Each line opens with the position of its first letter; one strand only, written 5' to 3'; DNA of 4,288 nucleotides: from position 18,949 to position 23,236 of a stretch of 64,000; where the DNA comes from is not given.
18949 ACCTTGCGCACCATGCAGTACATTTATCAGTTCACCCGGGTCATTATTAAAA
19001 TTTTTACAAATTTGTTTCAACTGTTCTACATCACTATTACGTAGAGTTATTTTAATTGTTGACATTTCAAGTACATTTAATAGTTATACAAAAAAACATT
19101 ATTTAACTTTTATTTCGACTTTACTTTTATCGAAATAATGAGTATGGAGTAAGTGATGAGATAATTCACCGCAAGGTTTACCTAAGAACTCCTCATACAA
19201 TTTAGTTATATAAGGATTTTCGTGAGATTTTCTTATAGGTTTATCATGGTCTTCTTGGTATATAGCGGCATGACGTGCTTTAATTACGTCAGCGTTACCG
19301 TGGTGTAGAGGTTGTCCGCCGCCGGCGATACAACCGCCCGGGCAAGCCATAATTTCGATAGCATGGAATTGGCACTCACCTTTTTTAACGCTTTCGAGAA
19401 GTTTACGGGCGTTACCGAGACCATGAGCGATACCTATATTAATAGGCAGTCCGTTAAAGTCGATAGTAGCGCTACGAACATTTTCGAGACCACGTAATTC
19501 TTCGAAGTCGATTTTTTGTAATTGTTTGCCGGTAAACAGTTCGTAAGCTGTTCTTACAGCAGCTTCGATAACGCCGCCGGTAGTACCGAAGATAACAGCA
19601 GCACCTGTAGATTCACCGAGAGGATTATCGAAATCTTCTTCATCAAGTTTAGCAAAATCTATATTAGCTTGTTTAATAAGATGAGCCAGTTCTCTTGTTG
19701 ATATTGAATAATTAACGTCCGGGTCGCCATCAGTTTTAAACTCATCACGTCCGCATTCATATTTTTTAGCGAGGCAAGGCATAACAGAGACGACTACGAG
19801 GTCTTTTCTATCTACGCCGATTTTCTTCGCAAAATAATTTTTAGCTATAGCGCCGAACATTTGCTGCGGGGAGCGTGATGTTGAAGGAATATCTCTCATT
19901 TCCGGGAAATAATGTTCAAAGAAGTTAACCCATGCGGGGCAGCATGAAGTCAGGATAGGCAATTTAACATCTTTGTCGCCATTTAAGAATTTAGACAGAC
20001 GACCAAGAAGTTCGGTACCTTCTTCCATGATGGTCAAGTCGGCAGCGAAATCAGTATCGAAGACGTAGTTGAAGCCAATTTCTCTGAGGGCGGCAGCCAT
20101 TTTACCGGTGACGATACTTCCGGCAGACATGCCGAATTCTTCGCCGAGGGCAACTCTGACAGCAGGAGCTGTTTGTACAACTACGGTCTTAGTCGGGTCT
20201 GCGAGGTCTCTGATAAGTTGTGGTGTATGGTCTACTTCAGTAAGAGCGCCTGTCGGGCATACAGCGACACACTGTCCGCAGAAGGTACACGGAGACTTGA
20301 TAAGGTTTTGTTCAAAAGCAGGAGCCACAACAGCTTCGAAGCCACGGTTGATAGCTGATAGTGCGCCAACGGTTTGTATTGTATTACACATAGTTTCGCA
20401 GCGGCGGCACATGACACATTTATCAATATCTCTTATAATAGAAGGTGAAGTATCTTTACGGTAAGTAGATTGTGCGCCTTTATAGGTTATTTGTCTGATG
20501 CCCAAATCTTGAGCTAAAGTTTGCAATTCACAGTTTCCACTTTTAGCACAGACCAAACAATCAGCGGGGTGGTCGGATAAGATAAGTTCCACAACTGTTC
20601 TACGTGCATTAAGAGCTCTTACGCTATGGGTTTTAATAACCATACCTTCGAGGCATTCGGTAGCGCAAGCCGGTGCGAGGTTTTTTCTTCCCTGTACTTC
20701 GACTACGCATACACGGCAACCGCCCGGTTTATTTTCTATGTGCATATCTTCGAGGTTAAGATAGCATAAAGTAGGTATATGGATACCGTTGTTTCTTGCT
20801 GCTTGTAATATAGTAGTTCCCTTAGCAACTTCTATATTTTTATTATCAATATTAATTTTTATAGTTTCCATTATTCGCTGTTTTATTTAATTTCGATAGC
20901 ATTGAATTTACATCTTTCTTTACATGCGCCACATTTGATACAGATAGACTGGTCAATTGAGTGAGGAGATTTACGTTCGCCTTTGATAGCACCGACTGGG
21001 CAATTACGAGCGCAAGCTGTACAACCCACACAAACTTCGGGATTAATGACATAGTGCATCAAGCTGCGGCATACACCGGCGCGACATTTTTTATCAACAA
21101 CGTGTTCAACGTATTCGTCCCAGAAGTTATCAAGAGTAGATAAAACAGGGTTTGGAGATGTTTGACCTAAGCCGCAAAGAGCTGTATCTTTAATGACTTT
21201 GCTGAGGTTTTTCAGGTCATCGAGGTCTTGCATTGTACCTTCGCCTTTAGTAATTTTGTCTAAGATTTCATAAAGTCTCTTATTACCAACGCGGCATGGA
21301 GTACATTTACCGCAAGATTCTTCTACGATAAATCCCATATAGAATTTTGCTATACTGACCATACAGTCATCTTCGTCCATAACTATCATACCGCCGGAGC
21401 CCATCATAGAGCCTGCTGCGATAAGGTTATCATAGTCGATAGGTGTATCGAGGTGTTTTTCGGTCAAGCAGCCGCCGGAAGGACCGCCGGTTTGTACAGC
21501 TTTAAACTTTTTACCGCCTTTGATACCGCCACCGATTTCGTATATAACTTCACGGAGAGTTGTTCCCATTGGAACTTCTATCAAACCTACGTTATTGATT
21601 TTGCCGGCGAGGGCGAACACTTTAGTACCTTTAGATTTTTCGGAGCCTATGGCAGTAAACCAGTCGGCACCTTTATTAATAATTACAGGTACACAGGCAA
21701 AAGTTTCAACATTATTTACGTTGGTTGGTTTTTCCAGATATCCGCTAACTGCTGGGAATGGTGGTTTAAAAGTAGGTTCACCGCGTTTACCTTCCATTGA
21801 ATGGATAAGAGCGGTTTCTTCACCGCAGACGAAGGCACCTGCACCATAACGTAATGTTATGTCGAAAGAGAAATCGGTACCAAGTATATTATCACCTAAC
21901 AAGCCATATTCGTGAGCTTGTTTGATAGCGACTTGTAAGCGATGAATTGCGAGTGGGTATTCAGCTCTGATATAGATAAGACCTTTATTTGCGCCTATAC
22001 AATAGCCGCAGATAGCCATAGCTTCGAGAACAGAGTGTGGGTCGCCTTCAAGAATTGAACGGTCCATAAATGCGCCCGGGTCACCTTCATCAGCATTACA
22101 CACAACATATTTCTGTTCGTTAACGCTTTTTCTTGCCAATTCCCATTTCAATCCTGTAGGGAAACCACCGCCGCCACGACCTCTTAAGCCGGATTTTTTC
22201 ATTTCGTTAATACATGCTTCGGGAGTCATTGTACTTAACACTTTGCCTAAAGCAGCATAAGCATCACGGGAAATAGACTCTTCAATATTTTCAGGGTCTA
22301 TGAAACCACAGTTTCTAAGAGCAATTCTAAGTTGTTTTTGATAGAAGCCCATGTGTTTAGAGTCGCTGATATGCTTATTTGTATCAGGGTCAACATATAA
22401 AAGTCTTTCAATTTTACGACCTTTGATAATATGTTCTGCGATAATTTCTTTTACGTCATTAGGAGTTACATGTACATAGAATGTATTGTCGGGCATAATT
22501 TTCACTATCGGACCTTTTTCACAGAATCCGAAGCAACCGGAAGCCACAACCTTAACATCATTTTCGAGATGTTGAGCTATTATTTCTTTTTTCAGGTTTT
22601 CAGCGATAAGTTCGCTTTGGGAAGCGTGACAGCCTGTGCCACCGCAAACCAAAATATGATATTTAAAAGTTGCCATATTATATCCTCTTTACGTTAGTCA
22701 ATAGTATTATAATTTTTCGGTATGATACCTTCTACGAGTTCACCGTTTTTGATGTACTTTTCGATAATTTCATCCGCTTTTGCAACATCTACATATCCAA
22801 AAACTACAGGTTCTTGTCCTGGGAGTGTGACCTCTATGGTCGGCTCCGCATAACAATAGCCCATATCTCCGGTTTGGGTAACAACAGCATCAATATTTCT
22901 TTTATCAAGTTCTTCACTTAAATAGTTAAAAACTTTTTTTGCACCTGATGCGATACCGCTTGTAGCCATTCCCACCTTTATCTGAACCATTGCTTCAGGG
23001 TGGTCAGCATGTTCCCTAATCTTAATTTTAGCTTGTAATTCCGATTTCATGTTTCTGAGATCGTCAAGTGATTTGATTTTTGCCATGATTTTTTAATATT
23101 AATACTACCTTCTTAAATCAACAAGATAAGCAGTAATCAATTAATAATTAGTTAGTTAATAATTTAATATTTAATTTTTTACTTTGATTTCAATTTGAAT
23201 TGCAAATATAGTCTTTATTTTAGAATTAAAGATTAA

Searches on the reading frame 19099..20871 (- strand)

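Call 8: search_protein_families(library=pfam, proteins=[window:19099-20871:-])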
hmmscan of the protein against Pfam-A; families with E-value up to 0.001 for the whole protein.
window:19099-20871:- (590 aa): 12 families
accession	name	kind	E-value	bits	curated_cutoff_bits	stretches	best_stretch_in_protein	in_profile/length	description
PF02906.19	Fe_hyd_lg_C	-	2.7e-94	315.8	22.1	1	228-518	1-245/245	Iron only hydrogenase large subunit, C-terminal domain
PF02256.22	Fe_hyd_SSU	-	5.9e-26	90.7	24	1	528-582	2-56/56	Iron hydrogenase small subunit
PF10588.14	NADH-G_4Fe-4S_3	-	5.6e-19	67.8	27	1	90-127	1-38/40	NADH-ubiquinone oxidoreductase-G iron-sulfur binding region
PF13510.11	Fer2_4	-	9.6e-19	67.7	22.8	1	2-83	2-81/82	2Fe-2S iron-sulfur cluster binding domain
PF00111.32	Fer2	-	4e-09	36.7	21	1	6-63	3-51/77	2Fe-2S iron-sulfur cluster binding domain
PF22117.2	Fer4_Nqo3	-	1e-06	29.2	27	1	143-211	2-67/67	NADH-quinone oxidoreductase subunit 3, ferredoxin-like domain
PF00037.32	Fer4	-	3.8e-06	26.9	21.1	1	195-211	8-24/24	4Fe-4S binding domain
PF12838.12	Fer4_7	-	1.1e-05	26.2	27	1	151-209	1-52/52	4Fe-4S dicluster domain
PF13187.11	Fer4_9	-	5.2e-05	23.6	27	1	151-209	1-51/52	4Fe-4S dicluster domain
PF14697.11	Fer4_21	-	9.6e-05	22.9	35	1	149-209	5-56/59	4Fe-4S dicluster domain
PF13183.11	Fer4_8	-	0.00012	23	27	1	149-208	2-67/68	4Fe-4S dicluster domain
PF13237.11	Fer4_10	-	0.00041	20.6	25.5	0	192-214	6-31/53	4Fe-4S dicluster domain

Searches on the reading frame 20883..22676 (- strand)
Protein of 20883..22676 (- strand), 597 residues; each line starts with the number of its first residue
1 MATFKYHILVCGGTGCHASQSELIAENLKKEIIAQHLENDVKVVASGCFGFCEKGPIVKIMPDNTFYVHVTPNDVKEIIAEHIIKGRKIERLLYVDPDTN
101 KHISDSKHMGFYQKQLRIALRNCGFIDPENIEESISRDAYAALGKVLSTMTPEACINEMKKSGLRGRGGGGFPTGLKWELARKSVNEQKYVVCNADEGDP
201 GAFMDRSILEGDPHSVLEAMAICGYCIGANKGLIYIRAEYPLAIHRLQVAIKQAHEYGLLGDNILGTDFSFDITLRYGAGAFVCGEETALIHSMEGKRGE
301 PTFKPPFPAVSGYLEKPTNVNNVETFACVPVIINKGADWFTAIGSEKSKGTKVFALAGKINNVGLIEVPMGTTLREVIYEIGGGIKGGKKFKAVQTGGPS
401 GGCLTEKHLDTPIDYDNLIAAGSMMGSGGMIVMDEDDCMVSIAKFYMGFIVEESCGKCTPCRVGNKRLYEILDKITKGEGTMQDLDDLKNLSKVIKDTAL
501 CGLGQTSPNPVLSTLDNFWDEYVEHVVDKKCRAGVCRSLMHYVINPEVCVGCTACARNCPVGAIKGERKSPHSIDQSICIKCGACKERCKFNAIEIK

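Call 8: search_protein_families(library=pfam, proteins=[window:20883-22676:-])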
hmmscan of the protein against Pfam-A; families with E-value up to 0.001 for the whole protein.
window:20883-22676:- (597 aa): 12 families
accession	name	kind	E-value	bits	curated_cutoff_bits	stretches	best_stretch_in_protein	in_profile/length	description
PF01512.22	Complex1_51K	-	1.8e-45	155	31.2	1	159-330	1-149/150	Nuo51 FMN-binding domain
PF10589.14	NADH_4Fe-4S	-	5e-33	113.3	23.5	1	442-525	2-85/85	NADH-ubiquinone oxidoreductase-F iron-sulfur binding region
PF00037.32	Fer4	-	5.9e-10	39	21.1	2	542-565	1-24/24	4Fe-4S binding domain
PF01257.25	2Fe-2S_thioredx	-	1.2e-09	38.6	24.8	1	5-81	65-143/145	Thioredoxin-like [2Fe-2S] ferredoxin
PF10531.15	SLBB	-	9.4e-07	29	27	1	354-402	2-53/55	SLBB domain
PF12838.12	Fer4_7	-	1.6e-06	28.9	27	1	549-593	2-52/52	4Fe-4S dicluster domain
PF13237.11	Fer4_10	-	1.6e-06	28.3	25.5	1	542-589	2-52/53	4Fe-4S dicluster domain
PF13187.11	Fer4_9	-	1.3e-05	25.6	27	1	549-594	2-52/52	4Fe-4S dicluster domain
PF14697.11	Fer4_21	-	2.2e-05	24.9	35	1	543-595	2-58/59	4Fe-4S dicluster domain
PF12837.12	Fer4_6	-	4.4e-05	23.7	25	1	543-564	3-24/24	4Fe-4S binding domain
PF12797.12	Fer4_2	-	0.00023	21.4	24.5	1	541-561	2-22/22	4Fe-4S binding domain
PF22461.2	SLBB_2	-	0.00059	20.3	27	0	354-399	3-49/79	SLBB domain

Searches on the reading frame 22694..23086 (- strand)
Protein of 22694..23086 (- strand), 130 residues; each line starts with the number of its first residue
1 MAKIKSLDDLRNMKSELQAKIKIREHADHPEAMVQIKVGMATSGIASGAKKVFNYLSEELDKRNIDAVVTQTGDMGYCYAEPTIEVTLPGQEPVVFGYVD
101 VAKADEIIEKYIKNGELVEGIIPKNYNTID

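Call 8: search_protein_families(library=pfam, proteins=[window:22694-23086:-])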
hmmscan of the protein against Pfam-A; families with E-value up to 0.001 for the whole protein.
window:22694-23086:- (130 aa): 0 families

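Call 12: find_encoding_contigs(protein=window:22694-23086:-, flank=6000, max_places=10)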
Protein window:22694-23086:- (130 aa): 22 contigs read that carry it; 10 places shown.
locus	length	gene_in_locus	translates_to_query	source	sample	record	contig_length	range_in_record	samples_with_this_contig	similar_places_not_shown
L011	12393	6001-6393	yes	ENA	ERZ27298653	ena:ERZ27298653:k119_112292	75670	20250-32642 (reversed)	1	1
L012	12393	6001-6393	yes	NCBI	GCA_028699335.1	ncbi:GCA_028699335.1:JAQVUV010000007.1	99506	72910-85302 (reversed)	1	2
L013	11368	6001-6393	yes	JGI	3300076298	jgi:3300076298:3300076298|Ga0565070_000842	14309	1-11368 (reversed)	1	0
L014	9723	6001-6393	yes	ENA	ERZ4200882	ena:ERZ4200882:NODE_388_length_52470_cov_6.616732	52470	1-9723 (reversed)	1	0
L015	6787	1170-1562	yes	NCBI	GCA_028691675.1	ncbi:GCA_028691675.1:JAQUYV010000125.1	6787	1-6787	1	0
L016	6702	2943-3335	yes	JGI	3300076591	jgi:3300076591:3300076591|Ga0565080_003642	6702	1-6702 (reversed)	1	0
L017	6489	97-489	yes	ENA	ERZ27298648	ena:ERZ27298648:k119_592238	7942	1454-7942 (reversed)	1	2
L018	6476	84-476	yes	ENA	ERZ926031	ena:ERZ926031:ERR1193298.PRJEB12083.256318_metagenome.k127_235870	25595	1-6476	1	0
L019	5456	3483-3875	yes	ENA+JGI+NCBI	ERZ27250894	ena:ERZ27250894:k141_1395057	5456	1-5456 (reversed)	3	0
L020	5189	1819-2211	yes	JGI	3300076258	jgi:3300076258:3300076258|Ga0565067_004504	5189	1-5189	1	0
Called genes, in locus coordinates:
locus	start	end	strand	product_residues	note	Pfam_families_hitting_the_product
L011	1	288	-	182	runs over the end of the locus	PF01066:CDP-OH_P_transf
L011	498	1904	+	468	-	PF13173:AAA_14, PF13635:DUF4143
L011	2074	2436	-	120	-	PF08797:HIRAN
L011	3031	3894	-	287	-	PF00140:Sigma70_r1_2, PF04542:Sigma70_r2, PF04539:Sigma70_r3, PF04545:Sigma70_r4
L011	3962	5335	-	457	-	PF10459:Peptidase_S46 (faint), PF00089:Trypsin, PF13365:Trypsin_2, PF00595:PDZ, PF13180:PDZ_2, PF17820:PDZ_6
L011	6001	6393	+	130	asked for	-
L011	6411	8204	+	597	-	PF01257:2Fe-2S_thioredx, PF01512:Complex1_51K, PF10531:SLBB (weak), PF10589:NADH_4Fe-4S, PF00037:Fer4 (weak), PF13237:Fer4_10 (weak), PF13187:Fer4_9 (weak), PF00037:Fer4 (weak), +1 more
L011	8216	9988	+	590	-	PF00111:Fer2, PF13510:Fer2_4, PF10588:NADH-G_4Fe-4S_3, PF22117:Fer4_Nqo3 (weak), PF00037:Fer4 (weak), PF02906:Fe_hyd_lg_C, PF02256:Fe_hyd_SSU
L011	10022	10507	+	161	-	PF01257:2Fe-2S_thioredx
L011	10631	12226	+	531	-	PF13567:DUF4131, PF03772:Competence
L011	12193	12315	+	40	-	-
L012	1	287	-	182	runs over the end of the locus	PF01066:CDP-OH_P_transf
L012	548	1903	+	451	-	PF13173:AAA_14, PF13635:DUF4143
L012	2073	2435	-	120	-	PF08797:HIRAN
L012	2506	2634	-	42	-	-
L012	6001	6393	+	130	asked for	-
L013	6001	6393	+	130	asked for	-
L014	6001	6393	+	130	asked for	-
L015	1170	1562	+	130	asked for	-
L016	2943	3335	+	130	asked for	-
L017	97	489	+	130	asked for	-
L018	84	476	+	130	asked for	-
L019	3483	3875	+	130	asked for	-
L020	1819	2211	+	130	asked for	-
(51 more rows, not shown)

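Call 15: find_homologous_proteins(query=window:22694-23086:-)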
Query window:22694-23086:- (130 aa): 6498 proteins with E <= 0.001 among 6519 candidates; the best 120 are listed.
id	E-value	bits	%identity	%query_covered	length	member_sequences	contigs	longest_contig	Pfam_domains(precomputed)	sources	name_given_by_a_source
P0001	1.3e-69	250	88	100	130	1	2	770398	-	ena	-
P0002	5.5e-68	244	86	100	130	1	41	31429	-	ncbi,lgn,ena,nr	ncbi:MAG: (2Fe-2S) ferredoxin domain-containing protein [Bacteroidales bacterium]|nr:(2Fe-2S) ferred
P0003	5.6e-67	241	85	100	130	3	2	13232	-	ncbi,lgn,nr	ncbi:(2Fe-2S) ferredoxin domain-containing protein [Odoribacter sp. OttesenSCG-928-L07]|nr:(2Fe-2S) 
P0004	6.6e-67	241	86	100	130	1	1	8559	-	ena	-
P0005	4.4e-65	235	83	100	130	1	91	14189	-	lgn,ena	-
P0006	6.7e-65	234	85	100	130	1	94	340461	-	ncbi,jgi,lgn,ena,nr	ncbi:MAG: (2Fe-2S) ferredoxin domain-containing protein [Bacteroidales bacterium]|jgi:NADP-reducing 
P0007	8.2e-65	234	82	100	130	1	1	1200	-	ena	-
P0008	1.0e-64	234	83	100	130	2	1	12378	-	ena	-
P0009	1.7e-64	233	85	100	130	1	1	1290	-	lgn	-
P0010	1.7e-64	233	84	100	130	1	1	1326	-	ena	-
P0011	2.2e-64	233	82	100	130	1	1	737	-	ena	-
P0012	3.1e-64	232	82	100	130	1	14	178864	-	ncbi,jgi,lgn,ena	ncbi:MAG: (2Fe-2S) ferredoxin domain-containing protein [Bacteroidales bacterium]|jgi:NADP-reducing 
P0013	4.7e-64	232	84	100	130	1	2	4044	-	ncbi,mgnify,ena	mgnify:FL=1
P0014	1.0e-63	230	81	100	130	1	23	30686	-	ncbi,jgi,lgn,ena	jgi:NADP-reducing hydrogenase subunit HndB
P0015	1.1e-63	230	83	100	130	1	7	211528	-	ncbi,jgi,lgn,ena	jgi:NADP-reducing hydrogenase subunit HndB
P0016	4.0e-63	229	82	100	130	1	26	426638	-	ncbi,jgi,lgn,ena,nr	ncbi:MAG: (2Fe-2S) ferredoxin domain-containing protein [Bacteroidales bacterium]|jgi:NADP-reducing 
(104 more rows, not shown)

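Call 16: find_encoding_contigs(protein=P0001, flank=10000, max_places=1)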
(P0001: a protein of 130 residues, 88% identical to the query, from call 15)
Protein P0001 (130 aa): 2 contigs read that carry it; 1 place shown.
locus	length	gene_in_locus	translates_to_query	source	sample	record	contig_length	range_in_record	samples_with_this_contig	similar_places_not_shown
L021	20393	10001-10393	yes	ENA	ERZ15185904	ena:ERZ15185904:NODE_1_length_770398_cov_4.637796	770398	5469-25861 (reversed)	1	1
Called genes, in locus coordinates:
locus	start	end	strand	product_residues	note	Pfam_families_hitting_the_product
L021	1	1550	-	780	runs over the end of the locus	PF17900:Peptidase_M1_N, PF01433:Peptidase_M1, PF18962:Por_Secre_tail (weak)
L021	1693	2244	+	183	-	PF21349:RUBY_RBDX, PF00210:Ferritin (faint), PF02915:Rubrerythrin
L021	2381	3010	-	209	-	PF04973:NMN_transporter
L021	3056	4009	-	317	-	PF02779:Transket_pyr, PF02780:Transketolase_C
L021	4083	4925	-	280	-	PF00456:Transketolase_N, PF13292:DXP_synthase_N (faint), PF00676:E1_dh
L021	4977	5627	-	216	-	PF01135:PCMT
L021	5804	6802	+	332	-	PF01408:GFO_IDH_MocA, PF22660:RS_preATP-grasp-like (faint), PF22725:GFO_IDH_MocA_C3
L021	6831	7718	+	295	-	-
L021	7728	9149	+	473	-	PF13727:CoA_binding_3, PF02397:Bac_transf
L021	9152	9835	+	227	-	PF01746:tRNA_m1G_MT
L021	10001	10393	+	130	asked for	-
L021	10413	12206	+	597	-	PF01257:2Fe-2S_thioredx, PF01512:Complex1_51K, PF10589:NADH_4Fe-4S, PF00037:Fer4, PF13237:Fer4_10 (weak), PF12837:Fer4_6 (weak), PF12838:Fer4_7 (weak), PF13187:Fer4_9 (weak), +1 more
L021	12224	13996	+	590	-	PF00111:Fer2 (weak), PF13510:Fer2_4, PF10588:NADH-G_4Fe-4S_3, PF22117:Fer4_Nqo3 (weak), PF12838:Fer4_7 (weak), PF00037:Fer4 (weak), PF02906:Fe_hyd_lg_C, PF02256:Fe_hyd_SSU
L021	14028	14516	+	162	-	PF01257:2Fe-2S_thioredx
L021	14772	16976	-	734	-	PF03030:H_PPase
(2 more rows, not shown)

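Call 17: find_encoding_contigs(protein=P0006, flank=10000, max_places=1)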
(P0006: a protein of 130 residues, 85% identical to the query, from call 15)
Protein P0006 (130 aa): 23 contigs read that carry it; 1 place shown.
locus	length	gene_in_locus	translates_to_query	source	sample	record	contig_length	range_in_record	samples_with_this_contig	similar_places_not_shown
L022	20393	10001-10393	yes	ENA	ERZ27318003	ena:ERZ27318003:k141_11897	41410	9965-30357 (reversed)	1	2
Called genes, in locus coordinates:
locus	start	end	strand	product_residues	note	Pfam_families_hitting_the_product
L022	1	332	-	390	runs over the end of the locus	PF01546:Peptidase_M20, PF07687:M20_dimer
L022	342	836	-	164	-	-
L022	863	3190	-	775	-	PF17900:Peptidase_M1_N (weak), PF01433:Peptidase_M1, PF18962:Por_Secre_tail (weak)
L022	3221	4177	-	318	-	PF02779:Transket_pyr, PF02780:Transketolase_C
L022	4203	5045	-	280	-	PF00456:Transketolase_N, PF13292:DXP_synthase_N (weak), PF00676:E1_dh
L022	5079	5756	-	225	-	PF01135:PCMT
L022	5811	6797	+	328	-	PF01408:GFO_IDH_MocA, PF22725:GFO_IDH_MocA_C3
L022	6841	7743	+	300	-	-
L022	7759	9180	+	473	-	PF13727:CoA_binding_3, PF02397:Bac_transf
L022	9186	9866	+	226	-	PF01746:tRNA_m1G_MT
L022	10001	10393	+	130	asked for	-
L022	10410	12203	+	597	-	PF01257:2Fe-2S_thioredx (weak), PF01512:Complex1_51K, PF10531:SLBB (weak), PF10589:NADH_4Fe-4S, PF00037:Fer4, PF13237:Fer4_10 (weak), PF14697:Fer4_21, PF00037:Fer4 (weak), +3 more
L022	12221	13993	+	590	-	PF00111:Fer2 (weak), PF13510:Fer2_4, PF10588:NADH-G_4Fe-4S_3, PF22117:Fer4_Nqo3 (weak), PF12838:Fer4_7 (weak), PF00037:Fer4 (weak), PF02906:Fe_hyd_lg_C, PF02256:Fe_hyd_SSU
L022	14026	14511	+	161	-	PF01257:2Fe-2S_thioredx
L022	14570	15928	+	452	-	PF05576:Peptidase_S37, PF05577:Peptidase_S28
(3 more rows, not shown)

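Call 18: find_encoding_contigs(protein=P0016, flank=10000, max_places=1)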
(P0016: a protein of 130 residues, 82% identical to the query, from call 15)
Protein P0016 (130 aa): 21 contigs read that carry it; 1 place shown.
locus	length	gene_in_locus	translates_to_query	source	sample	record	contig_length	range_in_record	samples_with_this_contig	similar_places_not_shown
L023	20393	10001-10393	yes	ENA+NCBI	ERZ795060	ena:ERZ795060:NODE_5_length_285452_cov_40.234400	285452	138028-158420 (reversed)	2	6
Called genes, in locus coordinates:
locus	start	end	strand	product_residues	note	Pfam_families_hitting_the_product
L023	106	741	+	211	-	PF01712:dNK, PF02223:Thymidylate_kin (faint)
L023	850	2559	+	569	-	PF00515:TPR_1 (faint), PF07719:TPR_2 (faint), PF13431:TPR_17 (faint), PF13432:TPR_16 (faint), PF13181:TPR_8 (faint), PF13424:TPR_12 (faint)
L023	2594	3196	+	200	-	PF13238:AAA_18, PF13671:AAA_33 (weak), PF00406:ADK, PF13207:AAA_17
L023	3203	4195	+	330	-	PF01018:GTP1_OBG, PF01926:MMR_HSR1, PF02421:FeoB_N, PF16897:MMR_HSR1_Xtn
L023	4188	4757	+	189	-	PF14378:PAP2_3 (weak), PF01569:PAP2, PF14360:PAP2_C (weak)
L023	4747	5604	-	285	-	PF04187:Cofac_haem_bdg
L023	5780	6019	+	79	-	-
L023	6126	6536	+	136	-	PF13581:HATPase_c_2, PF02518:HATPase_c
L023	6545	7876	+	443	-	PF00037:Fer4 (weak), PF13237:Fer4_10, PF14697:Fer4_21, PF12838:Fer4_7, PF13187:Fer4_9, PF25160:LdpA_Fe-S-bd (weak), PF02906:Fe_hyd_lg_C, PF04060:FeS, +4 more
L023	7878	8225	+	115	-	PF02603:Hpr_kinase_N (faint)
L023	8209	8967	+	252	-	PF02811:PHP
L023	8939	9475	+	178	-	PF02518:HATPase_c, PF13589:HATPase_c_3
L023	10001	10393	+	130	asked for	-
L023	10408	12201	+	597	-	PF01257:2Fe-2S_thioredx (weak), PF01512:Complex1_51K, PF10589:NADH_4Fe-4S, PF00037:Fer4, PF13237:Fer4_10, PF14697:Fer4_21, PF12837:Fer4_6 (weak), PF12838:Fer4_7 (weak), +2 more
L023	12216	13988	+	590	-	PF00111:Fer2, PF13510:Fer2_4, PF10588:NADH-G_4Fe-4S_3, PF22117:Fer4_Nqo3 (weak), PF00037:Fer4 (weak), PF02906:Fe_hyd_lg_C, PF02256:Fe_hyd_SSU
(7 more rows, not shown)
